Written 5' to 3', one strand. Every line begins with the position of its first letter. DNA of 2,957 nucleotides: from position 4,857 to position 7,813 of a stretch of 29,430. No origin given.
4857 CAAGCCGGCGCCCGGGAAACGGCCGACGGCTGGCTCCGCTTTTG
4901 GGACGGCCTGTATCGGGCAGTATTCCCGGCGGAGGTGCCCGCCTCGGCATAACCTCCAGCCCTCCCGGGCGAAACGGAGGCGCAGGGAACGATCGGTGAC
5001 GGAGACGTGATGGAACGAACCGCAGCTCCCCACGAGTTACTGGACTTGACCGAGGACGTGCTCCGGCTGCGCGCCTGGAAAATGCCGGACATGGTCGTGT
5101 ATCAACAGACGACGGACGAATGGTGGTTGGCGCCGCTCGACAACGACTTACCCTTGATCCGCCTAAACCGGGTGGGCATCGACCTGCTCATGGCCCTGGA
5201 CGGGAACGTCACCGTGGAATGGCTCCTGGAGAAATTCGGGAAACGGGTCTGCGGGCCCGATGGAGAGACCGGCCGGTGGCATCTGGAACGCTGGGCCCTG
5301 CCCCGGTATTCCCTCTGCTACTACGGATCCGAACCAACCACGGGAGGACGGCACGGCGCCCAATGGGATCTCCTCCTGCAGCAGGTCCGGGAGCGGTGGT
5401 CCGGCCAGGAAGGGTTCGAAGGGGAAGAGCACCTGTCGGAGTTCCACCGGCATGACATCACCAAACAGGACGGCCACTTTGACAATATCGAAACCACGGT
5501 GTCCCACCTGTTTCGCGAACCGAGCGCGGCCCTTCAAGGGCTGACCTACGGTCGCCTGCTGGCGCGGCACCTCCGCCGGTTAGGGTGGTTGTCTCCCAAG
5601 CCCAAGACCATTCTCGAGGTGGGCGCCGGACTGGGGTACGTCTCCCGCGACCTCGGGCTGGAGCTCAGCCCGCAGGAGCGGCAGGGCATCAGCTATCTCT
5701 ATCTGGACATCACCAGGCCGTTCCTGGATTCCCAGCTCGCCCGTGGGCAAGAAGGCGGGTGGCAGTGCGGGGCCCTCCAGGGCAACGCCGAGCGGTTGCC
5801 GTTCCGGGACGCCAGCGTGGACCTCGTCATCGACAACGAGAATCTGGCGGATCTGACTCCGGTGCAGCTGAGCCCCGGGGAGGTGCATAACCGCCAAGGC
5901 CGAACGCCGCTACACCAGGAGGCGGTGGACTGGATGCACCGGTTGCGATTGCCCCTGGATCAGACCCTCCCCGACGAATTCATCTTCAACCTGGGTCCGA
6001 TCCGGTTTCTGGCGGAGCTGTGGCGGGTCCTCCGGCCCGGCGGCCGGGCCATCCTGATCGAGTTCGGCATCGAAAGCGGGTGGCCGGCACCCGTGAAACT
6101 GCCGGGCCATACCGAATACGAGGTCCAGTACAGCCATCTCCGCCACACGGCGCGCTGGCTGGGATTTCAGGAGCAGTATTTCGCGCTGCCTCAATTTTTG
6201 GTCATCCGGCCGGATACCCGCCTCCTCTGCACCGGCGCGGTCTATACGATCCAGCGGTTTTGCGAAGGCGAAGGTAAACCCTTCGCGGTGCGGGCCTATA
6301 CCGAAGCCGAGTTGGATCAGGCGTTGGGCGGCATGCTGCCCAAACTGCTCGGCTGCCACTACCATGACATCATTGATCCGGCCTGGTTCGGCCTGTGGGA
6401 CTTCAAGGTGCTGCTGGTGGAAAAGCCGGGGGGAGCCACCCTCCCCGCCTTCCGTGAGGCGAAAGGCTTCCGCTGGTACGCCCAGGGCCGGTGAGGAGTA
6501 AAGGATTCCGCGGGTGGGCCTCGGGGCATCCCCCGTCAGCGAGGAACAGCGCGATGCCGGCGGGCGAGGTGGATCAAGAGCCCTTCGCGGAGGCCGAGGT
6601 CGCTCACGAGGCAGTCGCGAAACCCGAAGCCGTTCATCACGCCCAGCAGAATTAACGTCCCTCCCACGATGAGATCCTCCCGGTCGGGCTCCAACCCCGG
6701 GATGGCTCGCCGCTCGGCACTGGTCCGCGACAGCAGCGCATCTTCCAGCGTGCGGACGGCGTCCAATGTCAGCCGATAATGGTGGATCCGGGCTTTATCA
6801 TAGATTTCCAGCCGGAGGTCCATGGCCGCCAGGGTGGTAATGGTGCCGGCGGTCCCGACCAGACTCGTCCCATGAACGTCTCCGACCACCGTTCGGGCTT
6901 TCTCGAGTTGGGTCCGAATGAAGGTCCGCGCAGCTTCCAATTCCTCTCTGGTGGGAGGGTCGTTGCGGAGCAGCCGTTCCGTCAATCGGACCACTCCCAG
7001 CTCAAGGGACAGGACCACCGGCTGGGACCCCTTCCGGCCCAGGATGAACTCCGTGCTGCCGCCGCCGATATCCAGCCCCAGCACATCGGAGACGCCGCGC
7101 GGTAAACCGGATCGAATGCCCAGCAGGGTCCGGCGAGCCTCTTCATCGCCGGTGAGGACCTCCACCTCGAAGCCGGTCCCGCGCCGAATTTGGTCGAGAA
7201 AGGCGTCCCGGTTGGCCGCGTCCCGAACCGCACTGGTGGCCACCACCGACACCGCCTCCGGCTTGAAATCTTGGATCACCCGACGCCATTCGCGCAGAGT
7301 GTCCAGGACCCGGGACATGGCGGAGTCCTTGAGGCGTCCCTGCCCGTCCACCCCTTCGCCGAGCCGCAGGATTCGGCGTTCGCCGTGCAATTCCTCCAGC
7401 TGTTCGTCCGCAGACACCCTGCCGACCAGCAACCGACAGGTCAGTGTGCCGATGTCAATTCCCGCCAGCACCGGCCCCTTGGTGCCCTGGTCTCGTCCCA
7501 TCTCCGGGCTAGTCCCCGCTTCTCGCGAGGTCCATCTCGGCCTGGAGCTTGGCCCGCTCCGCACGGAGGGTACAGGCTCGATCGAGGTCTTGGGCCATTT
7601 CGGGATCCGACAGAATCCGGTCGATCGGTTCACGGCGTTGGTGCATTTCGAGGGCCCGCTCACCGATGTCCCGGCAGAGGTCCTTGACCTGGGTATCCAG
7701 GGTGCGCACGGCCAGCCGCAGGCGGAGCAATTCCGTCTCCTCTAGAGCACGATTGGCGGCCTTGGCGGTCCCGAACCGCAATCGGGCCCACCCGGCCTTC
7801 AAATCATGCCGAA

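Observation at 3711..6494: Candidate undescribed peptide/protein-modifying system: cupredoxin + heme-oxygenase-like diiron enzyme + RRE-fused methyltransferase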

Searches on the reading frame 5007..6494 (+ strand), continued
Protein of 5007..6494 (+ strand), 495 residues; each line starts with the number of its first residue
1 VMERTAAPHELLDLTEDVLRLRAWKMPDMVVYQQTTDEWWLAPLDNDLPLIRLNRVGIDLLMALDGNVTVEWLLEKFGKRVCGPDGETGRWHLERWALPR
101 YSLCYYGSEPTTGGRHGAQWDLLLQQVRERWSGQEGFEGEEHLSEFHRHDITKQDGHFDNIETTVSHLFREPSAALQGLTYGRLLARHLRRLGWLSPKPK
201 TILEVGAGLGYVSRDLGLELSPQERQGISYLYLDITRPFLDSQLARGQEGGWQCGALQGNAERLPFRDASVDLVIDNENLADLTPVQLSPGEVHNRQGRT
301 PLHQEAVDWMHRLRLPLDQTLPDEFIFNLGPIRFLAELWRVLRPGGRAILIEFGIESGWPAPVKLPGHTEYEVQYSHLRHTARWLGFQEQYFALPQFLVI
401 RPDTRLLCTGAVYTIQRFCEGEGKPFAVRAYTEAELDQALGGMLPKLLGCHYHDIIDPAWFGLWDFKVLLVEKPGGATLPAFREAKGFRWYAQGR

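Call 30: find_encoding_contigs(protein=P0136, flank=6000, max_places=4)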
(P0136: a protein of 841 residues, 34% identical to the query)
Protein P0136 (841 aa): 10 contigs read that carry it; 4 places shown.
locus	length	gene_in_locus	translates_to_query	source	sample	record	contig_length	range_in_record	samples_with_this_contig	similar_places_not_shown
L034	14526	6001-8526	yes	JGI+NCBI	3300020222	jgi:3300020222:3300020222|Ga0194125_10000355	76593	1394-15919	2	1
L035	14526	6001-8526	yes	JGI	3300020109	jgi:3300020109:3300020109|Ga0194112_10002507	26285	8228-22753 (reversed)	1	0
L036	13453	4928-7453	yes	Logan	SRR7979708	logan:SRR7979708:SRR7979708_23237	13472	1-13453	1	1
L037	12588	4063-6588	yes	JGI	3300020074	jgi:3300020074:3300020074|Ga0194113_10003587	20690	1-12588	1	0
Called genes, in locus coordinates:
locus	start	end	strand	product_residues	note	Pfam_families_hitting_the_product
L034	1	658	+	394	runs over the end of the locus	PF01855:POR_N, PF02780:Transketolase_C (weak), PF17147:PFOR_II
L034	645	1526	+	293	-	PF02775:TPP_enzyme_C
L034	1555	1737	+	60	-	PF12797:Fer4_2 (weak), PF00037:Fer4 (faint), PF13459:Fer4_15, PF13370:Fer4_13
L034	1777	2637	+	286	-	PF04055:Radical_SAM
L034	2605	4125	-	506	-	PF13623:SurA_N_2, PF13624:SurA_N_3, PF13145:Rotamase_2, PF13616:Rotamase_3 (faint), PF00639:Rotamase (weak)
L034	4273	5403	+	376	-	PF13487:HD_5, PF01966:HD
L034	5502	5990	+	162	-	-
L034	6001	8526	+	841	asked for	PF04055:Radical_SAM, PF13353:Fer4_12 (faint), PF13847:Methyltransf_31 (faint), PF13186:SPASM (weak), PF02636:Methyltransf_28 (faint), PF08241:Methyltransf_11 (weak), PF13649:Methyltransf_25 (faint)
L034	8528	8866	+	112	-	-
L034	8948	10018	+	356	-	PF04055:Radical_SAM, PF13353:Fer4_12 (weak), PF13186:SPASM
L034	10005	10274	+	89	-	PF05402:PqqD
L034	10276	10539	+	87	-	PF05402:PqqD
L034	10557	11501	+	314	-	PF27840:ScmC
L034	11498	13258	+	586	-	PF00664:ABC_membrane, PF02463:SMC_N (weak), PF00005:ABC_tran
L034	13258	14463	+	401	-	PF14907:NTP_transf_5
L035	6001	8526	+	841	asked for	PF04055:Radical_SAM, PF13353:Fer4_12 (faint), PF13847:Methyltransf_31 (faint), PF13186:SPASM (weak), PF02636:Methyltransf_28 (faint), PF08241:Methyltransf_11 (weak), PF13649:Methyltransf_25 (faint)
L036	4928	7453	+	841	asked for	PF04055:Radical_SAM, PF13353:Fer4_12 (faint), PF13847:Methyltransf_31 (faint), PF13186:SPASM (weak), PF02636:Methyltransf_28 (faint), PF08241:Methyltransf_11 (weak), PF13649:Methyltransf_25 (faint)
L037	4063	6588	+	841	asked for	PF04055:Radical_SAM, PF13353:Fer4_12 (faint), PF13847:Methyltransf_31 (faint), PF13186:SPASM (weak), PF02636:Methyltransf_28 (faint), PF08241:Methyltransf_11 (weak), PF13649:Methyltransf_25 (faint)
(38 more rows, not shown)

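Call 46: find_encoding_contigs(protein=P0118, flank=10000, max_places=1)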
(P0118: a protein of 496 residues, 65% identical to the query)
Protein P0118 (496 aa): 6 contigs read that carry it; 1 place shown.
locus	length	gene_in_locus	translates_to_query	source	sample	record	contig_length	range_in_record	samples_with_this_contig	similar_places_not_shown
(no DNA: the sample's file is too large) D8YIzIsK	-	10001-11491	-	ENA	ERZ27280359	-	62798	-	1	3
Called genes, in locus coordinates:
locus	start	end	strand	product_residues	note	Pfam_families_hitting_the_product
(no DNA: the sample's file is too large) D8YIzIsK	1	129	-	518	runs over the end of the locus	PF00117:GATase, PF07722:Peptidase_C26, PF02540:NAD_synthase (faint), PF03054:tRNA_Me_trans (faint), PF00958:GMP_synt_C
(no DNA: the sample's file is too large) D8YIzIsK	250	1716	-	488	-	PF00478:IMPDH, PF00571:CBS, PF03060:NMO, PF01070:FMN_dh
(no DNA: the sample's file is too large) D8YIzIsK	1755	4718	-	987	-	PF00041:fn3 (faint), PF02393:US22 (faint), PF01436:NHL, PF01731:Arylesterase (faint), PF06739:SBBP (faint), PF06977:SdiA-regulated (faint), PF24684:Vgb_lyase (weak), PF01436:NHL, +6 more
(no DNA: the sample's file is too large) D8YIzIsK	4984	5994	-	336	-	PF04079:SMC_ScpB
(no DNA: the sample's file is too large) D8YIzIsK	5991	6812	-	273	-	PF02616:SMC_ScpA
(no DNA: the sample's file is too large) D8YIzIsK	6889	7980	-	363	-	PF13576:Pentapeptide_3 (weak)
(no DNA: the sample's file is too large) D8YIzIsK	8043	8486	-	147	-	-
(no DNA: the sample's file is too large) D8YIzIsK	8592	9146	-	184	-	-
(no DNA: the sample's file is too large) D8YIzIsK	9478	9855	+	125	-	PF13473:Cupredoxin_1 (weak)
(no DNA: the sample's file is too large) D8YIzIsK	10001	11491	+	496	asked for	PF01209:Ubie_methyltran (faint), PF13847:Methyltransf_31 (weak), PF08241:Methyltransf_11 (weak), PF13649:Methyltransf_25 (weak)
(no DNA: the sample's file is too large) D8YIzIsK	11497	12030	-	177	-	-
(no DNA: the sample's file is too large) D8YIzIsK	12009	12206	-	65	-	-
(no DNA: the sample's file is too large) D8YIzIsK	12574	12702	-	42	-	-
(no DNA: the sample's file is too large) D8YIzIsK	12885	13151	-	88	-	PF01381:HTH_3, PF13560:HTH_31 (weak)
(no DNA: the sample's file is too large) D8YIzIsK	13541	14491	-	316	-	PF02541:Ppx-GppA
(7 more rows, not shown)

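Call 69: search_protein_families(library=ncbifam, proteins=[L034:4273-5403:+, L034:5502-5990:+, L034:6001-8526:+, L034:8528-8866:+, L034:8948-10018:+, L034:10005-10274:+, L034:10276-10539:+, L034:10557-11501:+, L034:11498-13258:+, L034:13258-14463:+], max_evalue=0.0001)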
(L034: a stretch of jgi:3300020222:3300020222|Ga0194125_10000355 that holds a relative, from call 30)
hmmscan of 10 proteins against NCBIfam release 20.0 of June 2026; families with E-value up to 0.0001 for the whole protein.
L034:4273-5403:+ (376 aa): 2 families
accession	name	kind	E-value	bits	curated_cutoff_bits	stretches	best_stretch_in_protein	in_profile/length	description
NF053512.1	nitric_RR_NosR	exception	1e-23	84.1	400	1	147-306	193-354/422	response regulator c-di-GMP phosphodiesterase, NosR family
TIGR00277.1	HDIG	domain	9.5e-07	28.6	27.6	1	146-235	5-82/84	HDIG domain-containing metalloprotein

L034:5502-5990:+ (162 aa): 2 families
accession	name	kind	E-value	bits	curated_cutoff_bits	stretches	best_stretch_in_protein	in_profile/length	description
TIGR02228.1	sigpep_I_arch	equivalog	1.7e-17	63.8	51.85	1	11-128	31-151/158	signal peptidase I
NF046067.1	SigPepSipWBacil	equivalog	5.9e-11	42.3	190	1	17-83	45-112/189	signal peptidase I SipW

L034:6001-8526:+ (841 aa): 75 families (the best 25 are shown)
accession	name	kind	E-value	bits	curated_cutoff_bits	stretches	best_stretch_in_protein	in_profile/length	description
TIGR04251.1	SCM_rSAM_ScmF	equivalog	4.3e-101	338.8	400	1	16-363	3-352/353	SynChlorMet cassette radical SAM/SPASM protein ScmF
TIGR04545.1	rSAM_ahbD_hemeb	equivalog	2.1e-43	149.1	500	1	25-350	8-335/339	heme b synthase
TIGR04055.1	rSAM_NirJ2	equivalog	2.6e-41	142.2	500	1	25-350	8-322/326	putative heme d1 biosynthesis radical SAM protein NirJ2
NF050035.1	rSAM_WgK_link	exception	2.9e-41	141.7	650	2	21-242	13-226/367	radical SAM/SPASM peptide maturase WgkB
TIGR04303.1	GeoRSP_rSAM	equivalog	3.5e-40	138.5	400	1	24-350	12-324/325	GeoRSP system radical SAM/SPASM protein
TIGR04053.2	TIGR04053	equivalog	1.6e-35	123.1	395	2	23-236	14-221/366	TIGR04053 family radical SAM/SPASM domain-containing protein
TIGR04250.1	SCM_rSAM_ScmE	equivalog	1.2e-34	119.8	400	1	24-338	10-333/358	SynChlorMet cassette radical SAM/SPASM protein ScmE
TIGR04051.1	rSAM_NirJ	equivalog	4.2e-34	118.1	515.45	1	25-196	10-176/354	heme d1 biosynthesis radical SAM protein NirJ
TIGR04054.1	rSAM_NirJ1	equivalog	5.2e-33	114.2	650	1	11-194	30-208/387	putative heme d1 biosynthesis radical SAM protein NirJ1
TIGR04546.1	rSAM_ahbC_deAc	equivalog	6.5e-30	104.2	650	1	22-215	44-230/390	12,18-didecarboxysiroheme deacetylase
TIGR04347.1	pseudo_SAM_Halo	equivalog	7.2e-30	104.5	525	1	19-206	40-222/390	TIGR04347 family pseudo-SAM/SPASM protein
TIGR03962.1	mycofact_rSAM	equivalog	2.7e-28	99.1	265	1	26-356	21-337/339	mycofactocin radical SAM maturase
TIGR04133.1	rSAM_w_lipo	hypoth_equivalog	6.6e-25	87.8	425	1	5-331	12-330/350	TIGR04133 family radical SAM/SPASM protein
NF045574.1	sacti_mat_StsB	exception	7.3e-25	87.7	625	1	9-340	88-403/466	StsB family radical SAM/SPASM domain sactipeptide maturase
TIGR02668.1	moaA_archaeal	equivalog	5.6e-24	84.7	325.25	1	19-200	12-188/303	GTP 3',8-cyclase MoaA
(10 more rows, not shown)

L034:8528-8866:+ (112 aa): 0 families

L034:8948-10018:+ (356 aa): 71 families (the best 25 are shown)
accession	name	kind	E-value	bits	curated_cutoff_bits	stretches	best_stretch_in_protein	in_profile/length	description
TIGR04250.1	SCM_rSAM_ScmE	equivalog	4.4e-49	167.3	400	1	5-319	2-324/358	SynChlorMet cassette radical SAM/SPASM protein ScmE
NF050035.1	rSAM_WgK_link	exception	4.3e-39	134.5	650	2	2-172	5-177/367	radical SAM/SPASM peptide maturase WgkB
TIGR03962.1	mycofact_rSAM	equivalog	2e-37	129.2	265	1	3-321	9-312/339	mycofactocin radical SAM maturase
TIGR04054.1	rSAM_NirJ1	equivalog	8.7e-34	116.8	650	1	8-318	38-358/387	putative heme d1 biosynthesis radical SAM protein NirJ1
TIGR04545.1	rSAM_ahbD_hemeb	equivalog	6.8e-33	114.5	500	1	10-341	4-336/339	heme b synthase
TIGR04051.1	rSAM_NirJ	equivalog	1.8e-32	112.7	515.45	1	10-334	6-340/354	heme d1 biosynthesis radical SAM protein NirJ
TIGR04055.1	rSAM_NirJ2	equivalog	4.9e-32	111.7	500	1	11-342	5-324/326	putative heme d1 biosynthesis radical SAM protein NirJ2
TIGR04347.1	pseudo_SAM_Halo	equivalog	9e-32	110.8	525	1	8-210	40-242/390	TIGR04347 family pseudo-SAM/SPASM protein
TIGR04303.1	GeoRSP_rSAM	equivalog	1e-29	104.2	400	1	3-299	2-288/325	GeoRSP system radical SAM/SPASM protein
TIGR04053.2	TIGR04053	equivalog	5e-28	98.4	395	2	3-209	5-213/366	TIGR04053 family radical SAM/SPASM domain-containing protein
TIGR02109.1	PQQ_syn_pqqE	equivalog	1.2e-27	96.8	381.35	1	3-345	4-335/358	pyrroloquinoline quinone biosynthesis protein PqqE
TIGR04546.1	rSAM_ahbC_deAc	equivalog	1.9e-27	96.1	650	1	8-212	41-245/390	12,18-didecarboxysiroheme deacetylase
TIGR04251.1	SCM_rSAM_ScmF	equivalog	7.9e-27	94.5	400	1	8-340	6-339/353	SynChlorMet cassette radical SAM/SPASM protein ScmF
TIGR04317.1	W_rSAM_matur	equivalog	1.3e-25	90.3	380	1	8-321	6-322/349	tungsten cofactor oxidoreductase radical SAM maturase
NF045574.1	sacti_mat_StsB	exception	3.5e-24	85.5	625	1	8-176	98-266/466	StsB family radical SAM/SPASM domain sactipeptide maturase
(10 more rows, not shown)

L034:10005-10274:+ (89 aa): 7 families
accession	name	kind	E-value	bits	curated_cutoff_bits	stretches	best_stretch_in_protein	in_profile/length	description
TIGR04248.1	SCM_PqqD_rel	equivalog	6.3e-16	58.4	100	1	9-82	2-75/84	SynChlorMet cassette protein ScmD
NF033530.1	lasso_PqqD_Strm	exception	1.8e-07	31.3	70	1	14-84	4-74/78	lasso peptide biosynthesis PqqD family chaperone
NF050069.2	PqqD_rel_WgkC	exception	4.4e-07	29.8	110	1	8-87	7-85/103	PqqD family peptide maturation chaperone WgkC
TIGR04353.1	PqqD_rel_X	equivalog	2.6e-05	25.1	35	1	20-83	3-68/74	HPr-rel-A system PqqD family peptide chaperone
NF033536.1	lasso_PqqD_Bac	exception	5.2e-05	23.3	80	1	26-87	25-85/88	lasso peptide biosynthesis PqqD family chaperone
TIGR03859.1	PQQ_PqqD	equivalog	8.4e-05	22.4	46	1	31-89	25-81/81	pyrroloquinoline quinone biosynthesis peptide chaperone PqqD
TIGR04302.1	geo_PqqD_fam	equivalog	9.9e-05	22.7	100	0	17-88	33-100/102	GeoRSP system PqqD family peptide chaperone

L034:10276-10539:+ (87 aa): 1 family
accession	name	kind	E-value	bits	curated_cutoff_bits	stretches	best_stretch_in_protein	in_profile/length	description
NF033536.1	lasso_PqqD_Bac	exception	6.4e-09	35.8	80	1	3-84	6-87/88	lasso peptide biosynthesis PqqD family chaperone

L034:10557-11501:+ (314 aa): 1 family
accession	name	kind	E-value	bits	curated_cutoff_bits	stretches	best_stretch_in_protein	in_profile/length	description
TIGR04249.1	SCM_chp_ScmC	equivalog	6.5e-12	45.4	125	1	149-312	114-291/292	SynChlorMet cassette protein ScmC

L034:11498-13258:+ (586 aa): 185 families (the best 25 are shown)
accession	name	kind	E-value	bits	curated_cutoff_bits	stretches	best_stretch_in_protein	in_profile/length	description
TIGR02203.1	MsbA_lipidA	equivalog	9.1e-101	338.1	602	1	13-578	6-571/572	lipid A export permease/ATP-binding protein MsbA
TIGR00958.1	3a01208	subfamily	8.2e-99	331.8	874.6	1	8-572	148-710/711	antigen peptide transporter 2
TIGR01846.1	type_I_sec_HlyB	subfamily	1.3e-97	327.8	725.55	1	26-577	144-693/694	type I secretion system permease/ATPase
TIGR02204.1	MsbA_rel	hypoth_equivalog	2.9e-94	316.8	780.4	1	8-576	5-575/576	ABC transporter, permease/ATP-binding protein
TIGR03375.1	type_I_sec_LssB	subfamily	1.4e-91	307.8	693.1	1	12-567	140-693/696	type I secretion system permease/ATPase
NF052233.1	CphA_assoc_ABC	equivalog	3.4e-88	296.8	880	1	9-580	172-747/766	cyanophycin metabolism-associated ABC transporter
NF045513.1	HepA_fam_ABC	equivalog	3.6e-88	296.5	725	1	48-571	86-604/610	heterocyst formation ABC transporter subunit HepA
NF010178.0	PRK13657.1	equivalog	5.1e-87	292.7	733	1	6-576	4-570/588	glucan ABC transporter ATP-binding protein/ permease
NF008381.0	PRK11176.1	equivalog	5.4e-87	292.5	867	1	45-578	49-581/582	lipid A ABC transporter ATP-binding protein/permease MsbA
TIGR03796.1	NHLM_micro_ABC1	equivalog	6.5e-83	279.2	853.3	1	24-573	157-709/710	NHLP family bacteriocin export ABC transporter peptidase/permease/ATPase subunit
TIGR03797.1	NHLM_micro_ABC2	equivalog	3.1e-77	260.6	709.4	1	27-576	142-685/686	NHLP bacteriocin export ABC transporter permease/ATPase subunit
TIGR01193.1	bacteriocin_ABC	subfamily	2.4e-71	241.2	523.85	1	69-573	200-706/708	peptide cleavage/export ABC transporter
TIGR02857.1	CydD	equivalog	4.6e-71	240.3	435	1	37-546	19-527/529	thiol reductant ABC exporter subunit CydD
TIGR01192.1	chvA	subfamily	7.6e-71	239.4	585.4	1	6-573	4-567/585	glucan export ABC transporter ATP-binding protein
NF008056.1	PRK10790.1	equivalog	3.6e-69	233.8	746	1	11-582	13-581/584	SmdB family multidrug efflux ABC transporter permease/ATP-binding protein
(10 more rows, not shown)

L034:13258-14463:+ (401 aa): 0 families

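Call 90: find_encoding_contigs(protein=P0133, flank=5000, max_places=2)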
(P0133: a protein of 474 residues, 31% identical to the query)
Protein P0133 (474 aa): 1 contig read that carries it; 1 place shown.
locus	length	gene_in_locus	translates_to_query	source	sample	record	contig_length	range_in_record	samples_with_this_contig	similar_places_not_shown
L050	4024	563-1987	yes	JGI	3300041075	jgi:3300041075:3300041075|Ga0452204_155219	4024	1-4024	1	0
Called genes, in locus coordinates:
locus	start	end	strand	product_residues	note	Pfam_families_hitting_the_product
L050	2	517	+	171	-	?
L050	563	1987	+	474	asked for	PF13847:Methyltransf_31 (weak), PF08241:Methyltransf_11 (weak), PF13649:Methyltransf_25 (weak)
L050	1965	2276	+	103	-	PF05402:PqqD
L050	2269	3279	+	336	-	PF04055:Radical_SAM, PF13186:SPASM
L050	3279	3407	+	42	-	-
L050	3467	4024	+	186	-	?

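Call 91: find_encoding_contigs(protein=P0154, flank=5000, max_places=2)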
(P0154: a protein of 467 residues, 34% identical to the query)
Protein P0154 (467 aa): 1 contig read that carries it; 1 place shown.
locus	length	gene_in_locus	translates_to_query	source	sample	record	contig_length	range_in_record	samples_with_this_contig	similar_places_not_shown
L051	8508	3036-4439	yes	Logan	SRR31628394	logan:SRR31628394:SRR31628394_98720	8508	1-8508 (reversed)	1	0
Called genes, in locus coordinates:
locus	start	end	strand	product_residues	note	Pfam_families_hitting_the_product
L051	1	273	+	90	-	?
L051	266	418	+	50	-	-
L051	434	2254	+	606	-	PF13537:GATase_7 (weak), PF00733:Asn_synthase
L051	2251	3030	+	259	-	PF05721:PhyH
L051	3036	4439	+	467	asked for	PF08241:Methyltransf_11 (faint), PF02636:Methyltransf_28, PF08242:Methyltransf_12 (weak), PF13649:Methyltransf_25 (weak)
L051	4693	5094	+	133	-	PF00376:MerR, PF13411:MerR_1, PF09278:MerR-DNA-bind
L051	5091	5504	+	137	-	PF00034:Cytochrom_C, PF13442:Cytochrome_CBB3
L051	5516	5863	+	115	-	PF04234:CopC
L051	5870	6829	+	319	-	PF05425:CopD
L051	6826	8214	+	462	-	PF07732:Cu-oxidase_3, PF00394:Cu-oxidase (weak), PF07731:Cu-oxidase_2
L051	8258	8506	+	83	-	?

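Call 92: find_encoding_contigs(protein=P0185, flank=5000, max_places=2)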
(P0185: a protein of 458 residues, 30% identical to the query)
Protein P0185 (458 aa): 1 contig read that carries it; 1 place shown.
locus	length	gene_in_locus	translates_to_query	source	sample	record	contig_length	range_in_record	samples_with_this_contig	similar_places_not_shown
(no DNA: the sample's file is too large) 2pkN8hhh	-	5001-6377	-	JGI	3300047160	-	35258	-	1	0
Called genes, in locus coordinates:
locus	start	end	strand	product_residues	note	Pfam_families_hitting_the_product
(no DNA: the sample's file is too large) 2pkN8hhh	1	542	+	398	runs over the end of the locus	PF00162:PGK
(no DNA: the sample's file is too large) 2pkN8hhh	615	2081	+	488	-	PF00082:Peptidase_S8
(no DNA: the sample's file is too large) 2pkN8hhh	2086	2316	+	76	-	-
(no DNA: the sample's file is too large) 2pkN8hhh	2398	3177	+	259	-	PF00121:TIM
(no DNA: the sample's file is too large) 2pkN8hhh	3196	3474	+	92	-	PF03840:SecG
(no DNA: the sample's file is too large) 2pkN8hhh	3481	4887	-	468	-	PF07995:GSDH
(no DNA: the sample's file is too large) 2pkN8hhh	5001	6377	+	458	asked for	PF13489:Methyltransf_23, PF02636:Methyltransf_28, PF08241:Methyltransf_11 (weak), PF08242:Methyltransf_12, PF13649:Methyltransf_25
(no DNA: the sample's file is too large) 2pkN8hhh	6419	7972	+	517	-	PF00005:ABC_tran, PF02463:SMC_N (faint), PF13304:AAA_21 (faint)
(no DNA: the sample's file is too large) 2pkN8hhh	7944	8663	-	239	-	-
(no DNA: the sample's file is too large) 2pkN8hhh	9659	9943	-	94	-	PF05402:PqqD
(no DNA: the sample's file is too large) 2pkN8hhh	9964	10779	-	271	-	-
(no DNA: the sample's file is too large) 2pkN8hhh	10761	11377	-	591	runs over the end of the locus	PF00733:Asn_synthase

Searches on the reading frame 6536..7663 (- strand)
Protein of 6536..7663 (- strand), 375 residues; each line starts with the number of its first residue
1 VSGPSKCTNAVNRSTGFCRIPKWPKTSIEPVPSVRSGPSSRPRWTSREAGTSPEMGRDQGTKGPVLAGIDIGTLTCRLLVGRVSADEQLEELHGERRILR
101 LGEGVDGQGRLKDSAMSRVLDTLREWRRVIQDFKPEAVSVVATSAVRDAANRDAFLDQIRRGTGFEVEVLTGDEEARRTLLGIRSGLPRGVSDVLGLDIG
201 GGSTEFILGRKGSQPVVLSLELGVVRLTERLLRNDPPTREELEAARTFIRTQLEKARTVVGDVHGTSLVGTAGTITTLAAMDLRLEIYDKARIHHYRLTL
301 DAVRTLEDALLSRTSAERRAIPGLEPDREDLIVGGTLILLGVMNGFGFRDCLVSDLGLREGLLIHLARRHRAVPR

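Call 3: search_protein_families(library=pfam, proteins=[window:6536-7663:-], max_evalue=0.1)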
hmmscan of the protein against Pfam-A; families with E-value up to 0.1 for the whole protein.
window:6536-7663:- (375 aa): 4 families
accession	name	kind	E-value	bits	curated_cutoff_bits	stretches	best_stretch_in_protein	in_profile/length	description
PF02541.22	Ppx-GppA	-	9.7e-66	222.6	27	1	86-370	7-285/285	Ppx/GppA phosphatase family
PF14450.12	FtsA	-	0.02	15.7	31.8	0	196-259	2-51/127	Cell division protein FtsA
PF07730.19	HisKA_3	-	0.044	14.8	24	0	227-264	26-64/68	Histidine kinase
PF02205.27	WH2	-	0.053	13.7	23.1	0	149-164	2-17/28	WH2 motif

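Call 4: search_protein_families(library=ncbifam, proteins=[window:6536-7663:-], max_evalue=0.1)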
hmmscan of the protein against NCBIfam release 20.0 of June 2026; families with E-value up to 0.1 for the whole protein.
window:6536-7663:- (375 aa): 3 families
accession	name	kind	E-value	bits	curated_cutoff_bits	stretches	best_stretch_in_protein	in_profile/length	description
TIGR03706.1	exo_poly_only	exception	1.8e-77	260.6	307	1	66-366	2-298/300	exopolyphosphatase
NF008108.0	PRK10854.1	equivalog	8.8e-36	123.2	864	1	64-371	11-310/513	exopolyphosphatase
NF008260.0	PRK11031.1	equivalog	5.6e-31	108.1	624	1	63-366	5-299/496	guanosine-5'-triphosphate,3'-diphosphate diphosphatase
